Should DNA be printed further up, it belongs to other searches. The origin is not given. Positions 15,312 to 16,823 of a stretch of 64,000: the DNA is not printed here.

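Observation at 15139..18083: Partner-switching-like module without a kinase: non-phosphorylatable STAS, N-terminal-ANTAR/GAF/PAS protein and a membrane PAS-PP2C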

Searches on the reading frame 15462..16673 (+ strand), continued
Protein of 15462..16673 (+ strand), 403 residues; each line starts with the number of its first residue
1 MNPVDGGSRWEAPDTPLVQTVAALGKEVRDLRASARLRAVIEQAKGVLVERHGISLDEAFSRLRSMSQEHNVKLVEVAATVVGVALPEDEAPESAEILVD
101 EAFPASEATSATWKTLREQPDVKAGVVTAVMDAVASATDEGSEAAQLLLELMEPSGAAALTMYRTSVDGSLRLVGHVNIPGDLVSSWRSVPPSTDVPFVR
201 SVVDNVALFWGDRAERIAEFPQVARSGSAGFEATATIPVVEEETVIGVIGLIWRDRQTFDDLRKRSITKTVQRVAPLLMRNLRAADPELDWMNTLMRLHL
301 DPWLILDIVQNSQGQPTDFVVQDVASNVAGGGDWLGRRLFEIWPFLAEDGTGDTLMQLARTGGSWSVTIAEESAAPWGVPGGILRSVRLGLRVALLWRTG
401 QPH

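Call 34: search_solved_structures(query=L014:8957-9352:+, max_evalue=1, show_alignments=3)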
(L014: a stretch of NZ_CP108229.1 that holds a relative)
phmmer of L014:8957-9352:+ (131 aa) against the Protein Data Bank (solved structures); distinct sequences matched with E-value up to 1: 23.
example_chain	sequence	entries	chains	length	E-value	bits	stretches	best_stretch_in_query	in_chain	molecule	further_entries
1th8_B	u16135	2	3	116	1.3e-10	44.7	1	28-121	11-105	Anti-sigma F factor antagonist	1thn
1tid_B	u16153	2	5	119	2.8e-10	43.6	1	22-121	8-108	Anti-sigma F factor antagonist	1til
1auz_A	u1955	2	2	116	2.9e-10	43.5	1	29-126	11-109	SPOIIAA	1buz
1h4y_A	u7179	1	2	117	6.7e-09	39.1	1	29-113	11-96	ANTI-SIGMA F FACTOR ANTAGONIST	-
1h4x_A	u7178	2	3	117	1.8e-08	37.8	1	29-113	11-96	ANTI-SIGMA F FACTOR ANTAGONIST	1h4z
4qtp_A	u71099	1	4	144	4.7e-08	36.4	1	16-128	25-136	Anti-sigma factor antagonist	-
8ih8_A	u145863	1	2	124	1.4e-07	34.8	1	16-129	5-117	Anti-sigma-F factor antagonist RsfB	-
1sbo_A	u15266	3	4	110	5.3e-07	33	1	29-125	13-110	Putative anti-sigma factor antagonist TM1442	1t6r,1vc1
4hyl_A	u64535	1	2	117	0.00021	24.6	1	34-126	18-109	Stage II sporulation protein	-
6m36_B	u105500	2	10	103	0.00023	24.5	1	21-119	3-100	Anti-sigma-B factor antagonist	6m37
4ynx_A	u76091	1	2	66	0.012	19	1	33-72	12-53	Uncharacterized protein YdiE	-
3t6o_A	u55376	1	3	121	0.013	18.8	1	52-126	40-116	Sulfate transporter/antisigma-factor antagonist STAS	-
6xbd_K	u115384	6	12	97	0.019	18.3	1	35-104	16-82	Phospholipid ABC transporter-binding protein MlaB | Lipid asymmetry maintenance protein MlaB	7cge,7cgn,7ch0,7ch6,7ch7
7ch8_K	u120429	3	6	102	0.02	18.2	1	33-114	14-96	STAS domain-containing protein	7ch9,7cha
6zy2_B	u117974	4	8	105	0.024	18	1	35-104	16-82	ABC transporter maintaining OM lipid asymmetry, cytoplasmic STAS component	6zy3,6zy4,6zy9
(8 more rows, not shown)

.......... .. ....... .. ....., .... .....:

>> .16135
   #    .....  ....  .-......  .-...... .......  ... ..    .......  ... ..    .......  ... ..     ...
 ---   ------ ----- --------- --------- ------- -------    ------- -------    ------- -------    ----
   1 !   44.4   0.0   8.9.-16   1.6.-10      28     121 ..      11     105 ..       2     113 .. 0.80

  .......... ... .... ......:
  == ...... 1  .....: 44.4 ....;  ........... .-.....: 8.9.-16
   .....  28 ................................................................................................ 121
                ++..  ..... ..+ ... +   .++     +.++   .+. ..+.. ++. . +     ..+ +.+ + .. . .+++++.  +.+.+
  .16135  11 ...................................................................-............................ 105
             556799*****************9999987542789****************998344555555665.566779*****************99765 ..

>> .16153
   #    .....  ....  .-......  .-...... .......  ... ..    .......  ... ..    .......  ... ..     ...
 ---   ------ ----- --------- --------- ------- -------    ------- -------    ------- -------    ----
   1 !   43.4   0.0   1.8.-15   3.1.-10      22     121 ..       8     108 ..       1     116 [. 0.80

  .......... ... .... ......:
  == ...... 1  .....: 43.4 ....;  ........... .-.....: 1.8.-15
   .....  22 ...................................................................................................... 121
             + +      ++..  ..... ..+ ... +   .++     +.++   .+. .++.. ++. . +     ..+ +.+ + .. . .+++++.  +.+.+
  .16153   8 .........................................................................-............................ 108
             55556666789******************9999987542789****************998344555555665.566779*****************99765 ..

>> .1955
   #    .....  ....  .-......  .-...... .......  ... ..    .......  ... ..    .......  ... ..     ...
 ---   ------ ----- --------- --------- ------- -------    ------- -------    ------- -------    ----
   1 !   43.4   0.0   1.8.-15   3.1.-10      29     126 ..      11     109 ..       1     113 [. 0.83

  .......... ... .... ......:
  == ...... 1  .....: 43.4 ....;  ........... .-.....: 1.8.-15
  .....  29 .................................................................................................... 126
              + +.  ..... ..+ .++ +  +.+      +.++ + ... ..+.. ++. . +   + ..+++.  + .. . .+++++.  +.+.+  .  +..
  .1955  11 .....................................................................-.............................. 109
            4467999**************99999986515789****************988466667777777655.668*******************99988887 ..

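Call 47: search_solved_structures(query=A1, max_evalue=1, show_alignments=3)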
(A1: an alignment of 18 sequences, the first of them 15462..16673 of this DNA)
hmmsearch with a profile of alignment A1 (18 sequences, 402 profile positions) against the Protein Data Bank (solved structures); distinct sequences matched with E-value up to 1: 9.
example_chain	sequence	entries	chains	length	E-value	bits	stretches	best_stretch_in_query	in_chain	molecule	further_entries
6wsh_A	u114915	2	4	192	2.3e-07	33.3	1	29-82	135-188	Response regulator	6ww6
4akk_A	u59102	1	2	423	6.4e-06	28.5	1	21-84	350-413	NITRATE REGULATORY PROTEIN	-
6hmj_A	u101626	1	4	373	0.00011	24.5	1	23-93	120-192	Putative PAS/PAC sensor protein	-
1s8n_A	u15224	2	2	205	0.011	17.9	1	20-80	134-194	putative antiterminator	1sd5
3l4f_A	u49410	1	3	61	0.11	14.6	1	14-36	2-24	Rho guanine nucleotide exchange factor 7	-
2w6b_A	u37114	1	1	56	0.18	13.9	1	15-36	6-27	RHO GUANINE NUCLEOTIDE EXCHANGE FACTOR 7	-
3ksg_A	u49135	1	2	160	0.32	13.1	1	192-274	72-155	Putative uncharacterized protein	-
9r0t_A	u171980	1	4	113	0.51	12.4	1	304-395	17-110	NTF0-DIM1_CAV3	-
3ksf_A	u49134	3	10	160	0.62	12.1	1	215-274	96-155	Putative uncharacterized protein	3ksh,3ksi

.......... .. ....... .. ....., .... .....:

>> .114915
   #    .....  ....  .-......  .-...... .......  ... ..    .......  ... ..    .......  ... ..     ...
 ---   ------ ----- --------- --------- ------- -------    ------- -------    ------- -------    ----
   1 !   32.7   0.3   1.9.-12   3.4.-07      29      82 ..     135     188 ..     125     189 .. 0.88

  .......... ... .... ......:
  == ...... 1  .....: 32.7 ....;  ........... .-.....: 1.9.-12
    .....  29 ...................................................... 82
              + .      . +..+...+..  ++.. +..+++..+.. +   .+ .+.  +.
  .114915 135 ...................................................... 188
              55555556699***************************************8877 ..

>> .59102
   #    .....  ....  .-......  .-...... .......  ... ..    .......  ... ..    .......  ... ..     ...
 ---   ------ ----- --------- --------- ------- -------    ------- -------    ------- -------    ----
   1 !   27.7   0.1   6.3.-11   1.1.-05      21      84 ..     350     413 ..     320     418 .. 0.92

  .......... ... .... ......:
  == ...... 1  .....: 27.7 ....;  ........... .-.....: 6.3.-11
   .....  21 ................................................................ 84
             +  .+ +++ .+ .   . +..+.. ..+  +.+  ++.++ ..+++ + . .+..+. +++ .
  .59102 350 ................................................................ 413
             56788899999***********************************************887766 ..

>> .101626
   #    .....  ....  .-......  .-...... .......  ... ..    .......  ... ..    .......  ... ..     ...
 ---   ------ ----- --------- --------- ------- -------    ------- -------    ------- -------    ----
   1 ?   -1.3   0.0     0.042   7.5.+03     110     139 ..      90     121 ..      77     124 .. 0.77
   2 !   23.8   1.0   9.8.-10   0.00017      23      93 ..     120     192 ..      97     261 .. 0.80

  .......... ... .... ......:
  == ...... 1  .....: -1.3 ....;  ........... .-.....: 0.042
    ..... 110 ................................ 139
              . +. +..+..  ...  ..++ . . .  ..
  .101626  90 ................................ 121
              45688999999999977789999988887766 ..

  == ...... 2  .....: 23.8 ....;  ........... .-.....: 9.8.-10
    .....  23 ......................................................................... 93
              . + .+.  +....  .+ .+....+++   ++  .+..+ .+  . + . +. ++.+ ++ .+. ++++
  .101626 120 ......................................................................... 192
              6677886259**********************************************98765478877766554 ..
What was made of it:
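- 15462..16673 (+): ANTAR/GAF/PAS-like sensor protein (403 aa). Coiled-coil helix plus ANTAR covers residues 15-85 (about nt 15504-15716), GAF about 143-265 (nt 15888-16256) and a PAS-like domain about 285-400 (nt 16314-16661). Its ATG overlaps the STAS stop. PDB profile hits to EutV, NasR and PAL (call 47).
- Closest known: PAL. Same: It shares the ANTAR motifs (xIxQAKG, xxAF) (call 47).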

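Call 57: find_encoding_contigs(protein=P0017, flank=10000, max_places=1)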
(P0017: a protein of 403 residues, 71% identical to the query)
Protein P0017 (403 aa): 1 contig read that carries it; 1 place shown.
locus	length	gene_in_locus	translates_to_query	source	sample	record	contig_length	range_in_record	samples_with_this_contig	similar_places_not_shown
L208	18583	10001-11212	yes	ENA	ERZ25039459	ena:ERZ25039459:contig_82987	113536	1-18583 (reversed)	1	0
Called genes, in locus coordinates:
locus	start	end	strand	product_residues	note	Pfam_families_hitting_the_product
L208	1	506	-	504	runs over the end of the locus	PF05227:CHASE3, PF07228:SpoIIE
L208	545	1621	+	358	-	PF00155:Aminotran_1_2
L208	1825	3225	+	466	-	PF01654:Cyt_bd_oxida_I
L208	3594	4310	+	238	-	PF02322:Cyt_bd_oxida_II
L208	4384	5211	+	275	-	PF01209:Ubie_methyltran, PF13489:Methyltransf_23, PF13847:Methyltransf_31, PF08241:Methyltransf_11, PF08242:Methyltransf_12, PF13649:Methyltransf_25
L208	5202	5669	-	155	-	PF02481:DNA_processg_A (faint), PF18306:LDcluster4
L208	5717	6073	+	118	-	PF08818:DUF1801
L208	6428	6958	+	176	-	-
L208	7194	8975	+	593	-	PF00534:Glycos_transf_1 (weak), PF13692:Glyco_trans_1_4, PF04542:Sigma70_r2, PF04539:Sigma70_r3, PF04545:Sigma70_r4, PF08281:Sigma70_r4_2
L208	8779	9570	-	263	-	-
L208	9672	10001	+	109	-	PF01740:STAS (weak), PF13466:STAS_2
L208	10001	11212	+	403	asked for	PF03861:ANTAR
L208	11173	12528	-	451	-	PF07228:SpoIIE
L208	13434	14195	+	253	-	PF00999:Na_H_Exchanger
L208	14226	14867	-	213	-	PF00072:Response_reg, PF00196:GerE (weak)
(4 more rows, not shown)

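Call 58: find_encoding_contigs(protein=P0031, flank=10000, max_places=1)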
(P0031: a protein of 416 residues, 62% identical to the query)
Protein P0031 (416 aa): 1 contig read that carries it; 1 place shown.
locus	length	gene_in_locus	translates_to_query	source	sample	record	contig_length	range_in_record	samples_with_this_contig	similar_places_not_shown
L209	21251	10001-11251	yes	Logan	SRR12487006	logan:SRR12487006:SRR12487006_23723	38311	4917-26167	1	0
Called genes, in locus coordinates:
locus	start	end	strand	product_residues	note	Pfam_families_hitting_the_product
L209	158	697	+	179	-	PF00702:Hydrolase, PF13419:HAD_2 (weak), PF13242:Hydrolase_like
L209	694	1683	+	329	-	PF01075:Glyco_transf_9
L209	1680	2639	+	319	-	PF13524:Glyco_trans_1_2, PF13692:Glyco_trans_1_4, PF00534:Glycos_transf_1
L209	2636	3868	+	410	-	PF08323:Glyco_transf_5 (faint), PF13439:Glyco_transf_4, PF13477:Glyco_trans_4_2 (weak), PF13579:Glyco_trans_4_4, PF20706:GT4-conflict, PF00534:Glycos_transf_1, PF13692:Glyco_trans_1_4, PF13524:Glyco_trans_1_2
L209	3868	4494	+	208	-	PF13580:SIS_2, PF01380:SIS (weak)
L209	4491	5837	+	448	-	PF00294:PfkB, PF08543:Phos_pyr_kin (weak), PF01467:CTP_transf_like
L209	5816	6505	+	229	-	PF00106:adh_short, PF08659:KR (faint), PF01370:Epimerase, PF13561:adh_short_C2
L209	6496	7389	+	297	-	PF01075:Glyco_transf_9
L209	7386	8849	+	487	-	PF00294:PfkB, PF08543:Phos_pyr_kin, PF01467:CTP_transf_like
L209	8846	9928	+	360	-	PF01075:Glyco_transf_9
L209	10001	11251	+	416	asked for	PF03861:ANTAR, PF13185:GAF_2 (weak)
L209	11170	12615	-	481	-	PF07228:SpoIIE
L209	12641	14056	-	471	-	PF01266:DAO, PF13450:NAD_binding_8 (weak), PF13454:NAD_binding_9 (faint), PF00355:Rieske (weak)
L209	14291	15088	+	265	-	PF00106:adh_short, PF08659:KR, PF13561:adh_short_C2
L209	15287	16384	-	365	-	-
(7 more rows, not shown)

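Call 59: find_encoding_contigs(protein=P0060, flank=10000, max_places=1)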
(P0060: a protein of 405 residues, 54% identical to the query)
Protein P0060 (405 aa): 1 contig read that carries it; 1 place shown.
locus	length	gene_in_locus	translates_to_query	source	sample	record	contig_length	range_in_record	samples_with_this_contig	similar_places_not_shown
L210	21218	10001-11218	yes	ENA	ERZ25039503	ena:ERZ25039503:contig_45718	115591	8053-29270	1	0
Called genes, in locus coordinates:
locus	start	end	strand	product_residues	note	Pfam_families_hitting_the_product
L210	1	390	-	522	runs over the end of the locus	PF07730:HisKA_3 (weak)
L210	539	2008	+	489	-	PF03480:DctP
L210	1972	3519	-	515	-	PF02518:HATPase_c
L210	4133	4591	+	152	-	-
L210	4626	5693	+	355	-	PF26550:Tricorn_2nd (weak), PF07676:PD40 (faint), PF26549:Tricorn_N (weak)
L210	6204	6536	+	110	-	PF00702:Hydrolase, PF12710:HAD (faint)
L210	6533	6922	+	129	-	-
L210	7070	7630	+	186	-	-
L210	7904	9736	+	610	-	PF13692:Glyco_trans_1_4 (weak), PF04542:Sigma70_r2, PF04539:Sigma70_r3, PF04545:Sigma70_r4, PF08281:Sigma70_r4_2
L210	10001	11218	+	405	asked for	PF03861:ANTAR, PF13185:GAF_2 (weak)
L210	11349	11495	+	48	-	-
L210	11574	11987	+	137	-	PF08448:PAS_4 (weak)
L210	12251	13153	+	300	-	-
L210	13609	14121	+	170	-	PF00072:Response_reg, PF00196:GerE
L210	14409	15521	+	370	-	-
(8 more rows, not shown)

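Call 60: find_encoding_contigs(protein=P0086, flank=10000, max_places=1)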
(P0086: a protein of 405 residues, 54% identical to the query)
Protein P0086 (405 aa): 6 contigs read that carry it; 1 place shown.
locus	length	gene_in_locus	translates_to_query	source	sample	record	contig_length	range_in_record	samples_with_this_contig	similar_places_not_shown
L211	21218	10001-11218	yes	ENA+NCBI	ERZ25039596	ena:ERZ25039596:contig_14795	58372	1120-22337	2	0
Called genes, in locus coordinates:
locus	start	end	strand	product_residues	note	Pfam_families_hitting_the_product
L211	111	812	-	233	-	-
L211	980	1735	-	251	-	-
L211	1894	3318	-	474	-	PF01266:DAO (weak), PF01494:FAD_binding_3 (faint), PF01593:Amino_oxidase, PF01946:Thi4 (weak), PF03486:HI0933_like (faint), PF12831:FAD_oxidored (faint), PF13450:NAD_binding_8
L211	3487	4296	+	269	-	PF14344:DUF4397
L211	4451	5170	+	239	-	PF04203:Sortase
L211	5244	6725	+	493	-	PF00004:AAA, PF17862:AAA_lid_3 (faint)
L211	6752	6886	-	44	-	-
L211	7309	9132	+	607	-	PF13439:Glyco_transf_4 (weak), PF13692:Glyco_trans_1_4 (faint), PF04542:Sigma70_r2, PF04539:Sigma70_r3, PF04545:Sigma70_r4, PF08281:Sigma70_r4_2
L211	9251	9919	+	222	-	PF13242:Hydrolase_like (weak)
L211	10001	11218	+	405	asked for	PF03861:ANTAR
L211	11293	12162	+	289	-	-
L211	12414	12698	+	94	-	-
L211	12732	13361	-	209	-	PF13189:Cytidylate_kin2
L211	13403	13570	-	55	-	-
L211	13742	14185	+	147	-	-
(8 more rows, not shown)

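Call 61: find_encoding_contigs(protein=P0075, flank=10000, max_places=1)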
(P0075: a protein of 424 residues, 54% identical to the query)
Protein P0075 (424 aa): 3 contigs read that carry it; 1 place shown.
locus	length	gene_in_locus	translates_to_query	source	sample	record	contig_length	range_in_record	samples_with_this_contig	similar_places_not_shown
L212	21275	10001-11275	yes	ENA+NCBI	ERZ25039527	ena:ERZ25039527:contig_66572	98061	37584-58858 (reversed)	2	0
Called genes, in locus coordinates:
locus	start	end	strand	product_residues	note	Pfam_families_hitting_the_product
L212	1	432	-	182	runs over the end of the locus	PF04525:LOR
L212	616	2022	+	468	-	PF00282:Pyridoxal_deC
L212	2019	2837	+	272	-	PF14145:YrhK (faint)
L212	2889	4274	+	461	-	PF03631:Virul_fac_BrkB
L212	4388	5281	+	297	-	PF01048:PNP_UDP_1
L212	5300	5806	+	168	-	PF00300:His_Phos_1 (faint)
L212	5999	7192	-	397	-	-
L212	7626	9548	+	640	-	PF13692:Glyco_trans_1_4 (weak), PF04542:Sigma70_r2, PF04539:Sigma70_r3 (weak), PF08281:Sigma70_r4_2, PF04545:Sigma70_r4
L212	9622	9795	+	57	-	PF05532:CsbD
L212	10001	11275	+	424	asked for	PF03861:ANTAR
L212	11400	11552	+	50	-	-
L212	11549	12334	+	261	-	PF11716:MDMPI_N, PF12867:DinB_2 (weak), PF07398:MDMPI_C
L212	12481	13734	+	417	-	PF00999:Na_H_Exchanger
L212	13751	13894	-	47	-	-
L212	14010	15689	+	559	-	PF08448:PAS_4 (faint), PF00990:GGDEF, PF00563:EAL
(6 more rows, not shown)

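Call 75: predict_structure(alignment_id=A1)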
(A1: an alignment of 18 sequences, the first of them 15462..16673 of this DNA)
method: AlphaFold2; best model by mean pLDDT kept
length: 403 residues; sequences in the alignment: 18
mean_pLDDT: 77.2   pTM: 0.54
mean pLDDT of the five models: 77.2, 76.9, 71.9, 68.2, 65.6
residues with pLDDT >= 90: 70; 70-90: 219; 50-70: 84; < 50: 30
segments of 3 or more residues with pLDDT < 50: 1-28
pLDDT, mean of each block of 10 residues (from residue 1): 34 42 43 64 82 86 87 79 62 59 72 76 67 68 84 86 82 83 64 85 93 88 63 91 89 92 89 83 59 67 90 85 87 89 88 89 86 88 86 86 53
secondary structure, 60 per line:
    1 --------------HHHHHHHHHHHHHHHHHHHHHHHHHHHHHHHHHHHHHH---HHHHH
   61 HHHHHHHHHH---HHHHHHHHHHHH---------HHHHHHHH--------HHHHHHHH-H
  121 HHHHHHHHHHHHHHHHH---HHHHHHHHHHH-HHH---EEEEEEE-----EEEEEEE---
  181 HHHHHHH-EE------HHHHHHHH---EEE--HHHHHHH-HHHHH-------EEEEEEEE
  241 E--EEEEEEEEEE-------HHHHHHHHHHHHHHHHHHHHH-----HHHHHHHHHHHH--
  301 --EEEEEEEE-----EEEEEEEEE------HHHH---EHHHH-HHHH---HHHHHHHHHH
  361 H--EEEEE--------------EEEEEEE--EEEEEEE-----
elements in order: H15-52 H56-70 H74-85 H95-102 H111-118 H120-137 H141-151 E159-165 E171-177 H181-187 H197-204 E208-210 H213-219 H221-225 E233-241 E244-253 H261-281 H287-298 E303-310 E316-324 H331-334 H339-342 H344-347 H351-361 E364-368 E383-389 E392-398
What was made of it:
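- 15462..16673 (+): AF2 pLDDT 77 (call 75).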
